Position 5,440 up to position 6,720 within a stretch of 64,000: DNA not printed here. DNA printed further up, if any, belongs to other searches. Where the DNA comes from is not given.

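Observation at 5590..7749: Three-gene operon of unknown proteins with atypical base composition inserted between ptsN and the macAB-like operon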

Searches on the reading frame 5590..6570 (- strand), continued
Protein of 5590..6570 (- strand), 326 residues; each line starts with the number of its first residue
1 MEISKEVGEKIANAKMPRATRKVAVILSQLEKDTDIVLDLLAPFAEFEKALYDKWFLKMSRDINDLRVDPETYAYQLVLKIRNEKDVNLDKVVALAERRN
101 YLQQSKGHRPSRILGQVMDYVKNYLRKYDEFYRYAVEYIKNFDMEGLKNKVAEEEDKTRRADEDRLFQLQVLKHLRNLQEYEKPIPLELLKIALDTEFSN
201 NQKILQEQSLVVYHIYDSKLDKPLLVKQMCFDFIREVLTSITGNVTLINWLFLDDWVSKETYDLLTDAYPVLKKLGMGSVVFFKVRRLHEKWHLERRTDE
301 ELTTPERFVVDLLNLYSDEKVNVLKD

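Call 33: search_protein_representatives(alignment_id=A1)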
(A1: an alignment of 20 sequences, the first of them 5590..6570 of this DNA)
Query: 20 sequences, 317 profile positions. Proteins with E-value up to 0.001 (for the whole library): 52; up to 1e-10: 41; up to 1e-30: 11. The best 52 are listed.
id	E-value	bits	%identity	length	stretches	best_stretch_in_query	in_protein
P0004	1.2e-153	527.6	-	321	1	7-316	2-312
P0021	1.7e-132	458.2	-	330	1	1-314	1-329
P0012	8.3e-130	449.4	-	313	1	3-316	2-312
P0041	7.3e-105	367.4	-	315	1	1-314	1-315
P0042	3.1e-76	273.4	-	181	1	1-172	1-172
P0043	3.5e-76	273.2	-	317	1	2-313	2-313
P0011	8.7e-68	245.6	-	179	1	1-169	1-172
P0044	1.3e-44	169.5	-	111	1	1-111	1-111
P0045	3.8e-35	138.4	-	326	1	16-315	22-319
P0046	8.7e-33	130.6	-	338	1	4-314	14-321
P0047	8.4e-31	124.1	-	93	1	1-87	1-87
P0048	6.7e-30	121.1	-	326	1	16-313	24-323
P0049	3.6e-29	118.8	-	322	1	8-313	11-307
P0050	1.1e-26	110.6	-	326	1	8-314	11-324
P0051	9.6e-26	107.5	-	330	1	2-313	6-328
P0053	1.2e-24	103.9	-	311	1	5-312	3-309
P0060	1.1e-19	87.6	-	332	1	117-313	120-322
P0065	3.4e-17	79.4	-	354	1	112-313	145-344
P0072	3.8e-14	69.4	-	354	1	6-314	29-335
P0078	1.1e-09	54.7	-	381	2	112-314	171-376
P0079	1.4e-08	51.1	-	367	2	66-314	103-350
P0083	3.5e-07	46.5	-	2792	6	53-106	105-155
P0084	1.3e-06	44.7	-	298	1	46-290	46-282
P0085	2.8e-06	43.5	-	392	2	111-315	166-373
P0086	8.5e-06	42.0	-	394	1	10-313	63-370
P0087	6.7e-05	39.0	-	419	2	179-286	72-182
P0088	7.6e-04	35.6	-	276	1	111-286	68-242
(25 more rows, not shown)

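Call 34: list_cluster_members(proteins=[P0045, P0046, P0048, P0049, P0051, P0053, P0060, P0065, P0078, P0086])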
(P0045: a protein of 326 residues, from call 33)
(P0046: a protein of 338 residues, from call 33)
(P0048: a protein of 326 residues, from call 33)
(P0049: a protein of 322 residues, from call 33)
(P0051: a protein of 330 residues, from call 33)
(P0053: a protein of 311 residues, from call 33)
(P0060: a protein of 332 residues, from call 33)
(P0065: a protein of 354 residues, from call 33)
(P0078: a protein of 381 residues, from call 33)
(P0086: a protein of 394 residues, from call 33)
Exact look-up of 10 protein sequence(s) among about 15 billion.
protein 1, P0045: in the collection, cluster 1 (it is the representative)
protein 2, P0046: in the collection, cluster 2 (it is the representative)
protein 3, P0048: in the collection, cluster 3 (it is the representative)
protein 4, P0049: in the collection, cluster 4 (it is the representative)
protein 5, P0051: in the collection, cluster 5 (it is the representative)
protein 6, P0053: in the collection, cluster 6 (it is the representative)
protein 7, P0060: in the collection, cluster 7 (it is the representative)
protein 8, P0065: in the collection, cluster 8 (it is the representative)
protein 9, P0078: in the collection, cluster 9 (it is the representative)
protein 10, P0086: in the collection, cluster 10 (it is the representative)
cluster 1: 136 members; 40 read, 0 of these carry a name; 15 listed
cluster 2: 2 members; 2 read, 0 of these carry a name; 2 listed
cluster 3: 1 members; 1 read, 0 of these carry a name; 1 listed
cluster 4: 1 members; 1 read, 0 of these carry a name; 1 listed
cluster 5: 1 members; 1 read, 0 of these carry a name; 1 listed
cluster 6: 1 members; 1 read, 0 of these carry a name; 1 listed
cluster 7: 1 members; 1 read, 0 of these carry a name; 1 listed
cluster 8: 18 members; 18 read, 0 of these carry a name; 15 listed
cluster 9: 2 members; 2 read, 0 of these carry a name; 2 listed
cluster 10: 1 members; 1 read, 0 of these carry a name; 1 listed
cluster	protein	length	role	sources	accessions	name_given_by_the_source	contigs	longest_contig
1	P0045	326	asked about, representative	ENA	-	-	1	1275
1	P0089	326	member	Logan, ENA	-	-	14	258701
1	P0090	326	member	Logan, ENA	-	-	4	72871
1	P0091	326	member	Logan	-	-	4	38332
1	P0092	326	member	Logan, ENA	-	-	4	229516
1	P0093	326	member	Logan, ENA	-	-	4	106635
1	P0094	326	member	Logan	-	-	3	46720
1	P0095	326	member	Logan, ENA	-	-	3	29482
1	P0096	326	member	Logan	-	-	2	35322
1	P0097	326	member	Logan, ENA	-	-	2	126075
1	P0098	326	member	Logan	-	-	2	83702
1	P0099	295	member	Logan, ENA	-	-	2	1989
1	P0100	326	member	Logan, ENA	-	-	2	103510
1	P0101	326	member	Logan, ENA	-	-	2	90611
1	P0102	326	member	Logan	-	-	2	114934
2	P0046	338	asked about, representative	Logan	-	-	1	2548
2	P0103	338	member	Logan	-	-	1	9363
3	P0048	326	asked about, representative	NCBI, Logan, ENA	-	-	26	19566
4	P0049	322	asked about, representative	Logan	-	-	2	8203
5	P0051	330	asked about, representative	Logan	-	-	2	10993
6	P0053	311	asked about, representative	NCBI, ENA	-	-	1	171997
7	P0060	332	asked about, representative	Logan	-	-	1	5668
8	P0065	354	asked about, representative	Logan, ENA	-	-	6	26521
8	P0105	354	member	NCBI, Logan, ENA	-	-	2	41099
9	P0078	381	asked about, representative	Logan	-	-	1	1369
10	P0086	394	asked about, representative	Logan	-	-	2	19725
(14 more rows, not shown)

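Call 36: find_encoding_contigs(protein=P0089, flank=8000, max_places=2)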
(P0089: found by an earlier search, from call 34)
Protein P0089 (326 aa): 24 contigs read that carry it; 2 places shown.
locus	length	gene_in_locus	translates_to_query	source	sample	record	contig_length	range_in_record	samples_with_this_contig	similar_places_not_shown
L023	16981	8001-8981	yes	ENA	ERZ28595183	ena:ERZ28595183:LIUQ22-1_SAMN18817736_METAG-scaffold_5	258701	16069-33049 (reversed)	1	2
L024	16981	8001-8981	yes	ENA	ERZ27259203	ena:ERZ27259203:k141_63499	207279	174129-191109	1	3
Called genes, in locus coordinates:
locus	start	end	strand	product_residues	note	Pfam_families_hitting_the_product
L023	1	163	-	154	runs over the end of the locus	PF11220:DUF3015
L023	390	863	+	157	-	PF03449:GreA_GreB_N, PF01272:GreA_GreB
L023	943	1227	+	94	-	-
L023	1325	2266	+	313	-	PF00890:FAD_binding_2 (weak), PF01266:DAO (faint), PF07992:Pyr_redox_2, PF12831:FAD_oxidored (weak), PF13738:Pyr_redox_3, PF00070:Pyr_redox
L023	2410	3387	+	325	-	-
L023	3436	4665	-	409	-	PF12704:MacB_PCD, PF02687:FtsX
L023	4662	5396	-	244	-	PF02463:SMC_N (weak), PF00005:ABC_tran, PF13304:AAA_21 (faint)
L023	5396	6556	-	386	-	PF25917:BSH_RND, PF25973:BSH_CzcB, PF25954:Beta-barrel_RND_2, PF25990:Beta-barrel_YknX, PF26002:Beta-barrel_AprE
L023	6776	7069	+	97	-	-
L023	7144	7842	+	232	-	-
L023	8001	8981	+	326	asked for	-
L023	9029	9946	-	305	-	PF00551:Formyl_trans_N, PF02911:Formyl_trans_C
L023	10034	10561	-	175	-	PF01327:Pep_deformylase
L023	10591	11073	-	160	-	PF01029:NusB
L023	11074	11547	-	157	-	PF22811:Zn_ribbon_NrdR, PF03477:ATP-cone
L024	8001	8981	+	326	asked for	-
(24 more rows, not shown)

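Call 37: find_encoding_contigs(protein=P0053, flank=8000, max_places=2)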
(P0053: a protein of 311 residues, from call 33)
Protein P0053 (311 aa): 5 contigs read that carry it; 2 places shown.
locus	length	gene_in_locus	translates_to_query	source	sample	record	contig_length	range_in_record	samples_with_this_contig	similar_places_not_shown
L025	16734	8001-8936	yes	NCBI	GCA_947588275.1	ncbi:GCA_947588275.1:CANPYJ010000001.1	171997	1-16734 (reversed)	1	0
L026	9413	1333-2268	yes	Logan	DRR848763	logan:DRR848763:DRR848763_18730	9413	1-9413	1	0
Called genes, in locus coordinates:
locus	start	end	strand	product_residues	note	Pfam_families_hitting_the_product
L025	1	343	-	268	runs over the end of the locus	PF00557:Peptidase_M24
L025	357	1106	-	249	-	PF03749:SfsA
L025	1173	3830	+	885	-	PF01411:tRNA-synt_2c, PF07973:tRNA_SAD, PF02272:DHHA1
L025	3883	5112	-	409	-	PF12704:MacB_PCD, PF02687:FtsX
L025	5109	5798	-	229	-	PF02463:SMC_N (weak), PF00005:ABC_tran, PF13304:AAA_21 (faint)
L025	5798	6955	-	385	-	PF25917:BSH_RND, PF25973:BSH_CzcB, PF25940:LcnD_C (faint), PF25954:Beta-barrel_RND_2, PF25990:Beta-barrel_YknX, PF26002:Beta-barrel_AprE (weak)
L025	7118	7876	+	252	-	-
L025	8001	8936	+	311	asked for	-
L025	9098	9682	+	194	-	PF01862:PvlArgDC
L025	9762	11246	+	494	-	PF00324:AA_permease, PF13520:AA_permease_2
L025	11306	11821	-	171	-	PF00881:Nitroreductase, PF14512:TM1586_NiRdase (weak), PF00881:Nitroreductase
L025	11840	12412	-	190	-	-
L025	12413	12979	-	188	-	-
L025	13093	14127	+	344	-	PF04055:Radical_SAM, PF06968:BATS (faint)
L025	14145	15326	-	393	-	PF19583:ODP, PF00258:Flavodoxin_1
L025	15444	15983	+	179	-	PF02915:Rubrerythrin, PF23455:DUF7129 (weak), PF21349:RUBY_RBDX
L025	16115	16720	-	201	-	PF13505:OMP_b-brl, PF03922:OmpW (faint), PF05736:OprF (weak), PF02462:Opacity, PF01617:Surface_Ag_2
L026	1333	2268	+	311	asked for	-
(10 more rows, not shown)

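Call 45: search_solved_structures(query=A1, max_evalue=10)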
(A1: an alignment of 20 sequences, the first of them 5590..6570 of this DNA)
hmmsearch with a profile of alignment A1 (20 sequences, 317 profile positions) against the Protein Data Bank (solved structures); distinct sequences matched with E-value up to 10: 1.
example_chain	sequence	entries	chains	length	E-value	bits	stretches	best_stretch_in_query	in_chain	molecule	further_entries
6z1p_Bt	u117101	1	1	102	0.77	12.5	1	89-162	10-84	bS21m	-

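Call 53: fold_search(model_id=the predicted structure, library=viral)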
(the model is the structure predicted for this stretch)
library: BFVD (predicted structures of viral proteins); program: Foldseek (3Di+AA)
matches with E <= 10: 214; with E <= 0.001: 0
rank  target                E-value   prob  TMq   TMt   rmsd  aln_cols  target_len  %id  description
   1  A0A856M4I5            2.7e-01  0.23  0.16  0.16  17.7       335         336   12  (no name in the UniProt tables at hand)
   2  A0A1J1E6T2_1          4.1e-01  0.15  0.17  0.07  23.4       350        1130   12  (no name in the UniProt tables at hand)
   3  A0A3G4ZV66            6.7e-01  0.16  0.22  0.19  23.2       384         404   13  Uncharacterized protein [Edafosvirus sp.]
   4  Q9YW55                7.0e-01  0.82  0.24  0.50   7.9       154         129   11  Uncharacterized protein [Melanoplus sanguinipes entomopoxvirus]
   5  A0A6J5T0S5            7.3e-01  0.20  0.17  0.09  17.6       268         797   12  Glycosyltransferase, DXD sugar-binding motif [uncultured Caudovirales phage]
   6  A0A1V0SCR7            8.0e-01  0.13  0.17  0.17  17.6       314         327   11  Uncharacterized protein [Indivirus ILV1]
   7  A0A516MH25            8.0e-01  0.10  0.16  0.09  29.5       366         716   12  (no name in the UniProt tables at hand)
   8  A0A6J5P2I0            8.3e-01  0.16  0.20  0.08  21.1       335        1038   12  Uncharacterized protein [uncultured Caudovirales phage]
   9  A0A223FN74            9.5e-01  0.21  0.18  0.26   9.8       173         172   16  (no name in the UniProt tables at hand)
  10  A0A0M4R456            1.1e+00  0.07  0.13  0.07  26.1       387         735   10  Internal virion protein [Caulobacter phage Percy]
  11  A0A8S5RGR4            1.2e+00  0.11  0.17  0.07  28.8       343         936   14  Chromosome segregation ATPase (Fragment) [virus sp. ctiha2]
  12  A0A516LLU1            1.2e+00  0.07  0.13  0.07  24.7       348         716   10  (no name in the UniProt tables at hand)
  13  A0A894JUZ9            1.2e+00  0.05  0.13  0.11  27.1       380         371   12  (no name in the UniProt tables at hand)
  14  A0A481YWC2            1.4e+00  0.15  0.22  0.12  18.2       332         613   11  Uncharacterized protein [Marseillevirus LCMAC201]
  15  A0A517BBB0            1.4e+00  0.21  0.16  0.13  16.0       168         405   14  Coat protein [Little cherry virus 1]
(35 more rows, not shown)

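Call 59: search_dna_similar(query=window:5590-6570:-, collection=plasmids, mode=protein, max_evalue=0.01)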
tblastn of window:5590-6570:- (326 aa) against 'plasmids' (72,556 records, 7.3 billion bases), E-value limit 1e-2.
No match.

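Call 61: search_dna_similar(query=window:5590-6570:-, collection=phages, mode=protein, max_evalue=0.01)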
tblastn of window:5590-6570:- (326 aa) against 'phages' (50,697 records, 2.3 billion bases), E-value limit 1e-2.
No match.

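Call 67: search_protein_families(library=pfam, alignment_id=A7, max_evalue=1)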
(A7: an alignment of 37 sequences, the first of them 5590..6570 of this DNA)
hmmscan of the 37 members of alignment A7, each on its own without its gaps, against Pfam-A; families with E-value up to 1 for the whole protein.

A. member 1, window:5590-6570:- (326 aa): 2 families
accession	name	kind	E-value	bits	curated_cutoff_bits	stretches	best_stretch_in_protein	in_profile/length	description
PF15405.12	PH_5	-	0.022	15.3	30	1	174-209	39-74/135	Pleckstrin homology domain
PF16523.10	betaPIX_CC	-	0.19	12.1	26.8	0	191-217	11-39/85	betaPIX coiled coil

B. families by the number of members that match (of 37 scanned): 54 families (the first 25 are shown)
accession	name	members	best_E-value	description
PF07299.16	EF-G-binding_N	2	0.00073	Elongation factor G-binding protein, N-terminal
PF09351.15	DUF1993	1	0.0035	Domain of unknown function (DUF1993)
PF16289.11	PIN_12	1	0.0061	PIN domain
PF09205.15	DUF1955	1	0.01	Domain of unknown function (DUF1955)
PF18169.6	SLATT_6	1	0.011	SMODS and SLOG-associating 2TM effector domain 6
PF16736.11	sCache_like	1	0.012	Single Cache-like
PF16958.10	PRP9_N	1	0.019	Pre-mRNA-splicing factor PRP9 N-terminus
PF01335.27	DED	1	0.021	Death effector domain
PF15405.12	PH_5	1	0.022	Pleckstrin homology domain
PF02541.22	Ppx-GppA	1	0.022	Ppx/GppA phosphatase family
PF25618.1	PhiKZ_gp91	1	0.023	Bacteriophage PhiKZ vertex-binding protein gp91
PF17959.7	EF-hand_14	1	0.026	EF-hand domain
PF18247.6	AvrM_N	1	0.027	Flax-rust effector AvrM N-terminal domain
PF03800.19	Nuf2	1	0.029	Nuf2 family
PF24356.1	WH_PARP12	1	0.03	PARP12 winged helix domain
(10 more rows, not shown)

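Call 69: find_encoding_contigs(protein=P0105, flank=7000, max_places=1)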
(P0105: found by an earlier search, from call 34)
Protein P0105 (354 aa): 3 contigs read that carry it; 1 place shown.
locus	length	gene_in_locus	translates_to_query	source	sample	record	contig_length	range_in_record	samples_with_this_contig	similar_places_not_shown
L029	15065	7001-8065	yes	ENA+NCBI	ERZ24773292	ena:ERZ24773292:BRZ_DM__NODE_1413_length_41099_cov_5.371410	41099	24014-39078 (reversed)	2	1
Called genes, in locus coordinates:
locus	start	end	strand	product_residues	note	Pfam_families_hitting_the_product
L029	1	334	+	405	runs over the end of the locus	PF00990:GGDEF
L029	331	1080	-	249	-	PF01135:PCMT (weak), PF05175:MTS, PF13847:Methyltransf_31, PF08241:Methyltransf_11 (faint), PF13649:Methyltransf_25 (weak)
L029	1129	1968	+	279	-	PF00702:Hydrolase, PF13344:Hydrolase_6, PF13242:Hydrolase_like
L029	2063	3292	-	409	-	PF12704:MacB_PCD, PF02687:FtsX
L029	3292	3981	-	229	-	PF02463:SMC_N (faint), PF00005:ABC_tran, PF13304:AAA_21 (faint)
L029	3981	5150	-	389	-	PF25917:BSH_RND, PF25973:BSH_CzcB, PF25876:HH_MFP_RND, PF25940:LcnD_C (faint), PF25954:Beta-barrel_RND_2, PF25990:Beta-barrel_YknX, PF26002:Beta-barrel_AprE (weak)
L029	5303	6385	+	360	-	-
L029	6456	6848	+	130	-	-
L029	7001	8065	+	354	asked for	-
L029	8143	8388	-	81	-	-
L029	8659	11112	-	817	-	PF01751:Toprim, PF01131:Topoisom_bac, PF01396:Zn_ribbon_Top1, PF13368:Toprim_C_rpt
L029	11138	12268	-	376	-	PF21102:DprA_N, PF02481:DNA_processg_A, PF17782:WHD_DprA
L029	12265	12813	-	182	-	-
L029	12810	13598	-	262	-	PF02660:G3P_acyltransf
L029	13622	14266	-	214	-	PF02660:G3P_acyltransf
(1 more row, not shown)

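Call 70: find_encoding_contigs(protein=P0048, flank=7000, max_places=1)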
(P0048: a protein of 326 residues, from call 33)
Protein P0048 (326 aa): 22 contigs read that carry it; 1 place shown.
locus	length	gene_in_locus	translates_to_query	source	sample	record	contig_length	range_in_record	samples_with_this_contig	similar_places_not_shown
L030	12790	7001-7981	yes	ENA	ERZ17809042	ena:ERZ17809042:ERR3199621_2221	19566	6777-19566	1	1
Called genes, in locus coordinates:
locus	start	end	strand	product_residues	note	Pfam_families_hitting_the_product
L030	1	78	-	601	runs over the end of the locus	PF25225:DUF7843, PF13387:Lnb_N, PF25222:DUF7840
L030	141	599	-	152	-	PF11220:DUF3015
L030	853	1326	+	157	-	PF03449:GreA_GreB_N, PF01272:GreA_GreB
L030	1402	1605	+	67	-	-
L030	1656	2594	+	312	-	PF00890:FAD_binding_2 (weak), PF01266:DAO (faint), PF07992:Pyr_redox_2, PF12831:FAD_oxidored (weak), PF13738:Pyr_redox_3, PF00070:Pyr_redox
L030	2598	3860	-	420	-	PF12704:MacB_PCD, PF02687:FtsX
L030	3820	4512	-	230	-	PF02463:SMC_N (weak), PF00005:ABC_tran, PF13304:AAA_21 (faint)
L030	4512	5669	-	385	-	PF25917:BSH_RND, PF25973:BSH_CzcB, PF25876:HH_MFP_RND (faint), PF25954:Beta-barrel_RND_2, PF25990:Beta-barrel_YknX, PF26002:Beta-barrel_AprE (weak)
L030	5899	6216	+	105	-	-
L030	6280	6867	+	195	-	-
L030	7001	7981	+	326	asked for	-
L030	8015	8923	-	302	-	PF00551:Formyl_trans_N, PF02911:Formyl_trans_C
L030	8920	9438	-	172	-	PF01327:Pep_deformylase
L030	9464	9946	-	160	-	PF01029:NusB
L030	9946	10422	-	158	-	PF22811:Zn_ribbon_NrdR, PF03477:ATP-cone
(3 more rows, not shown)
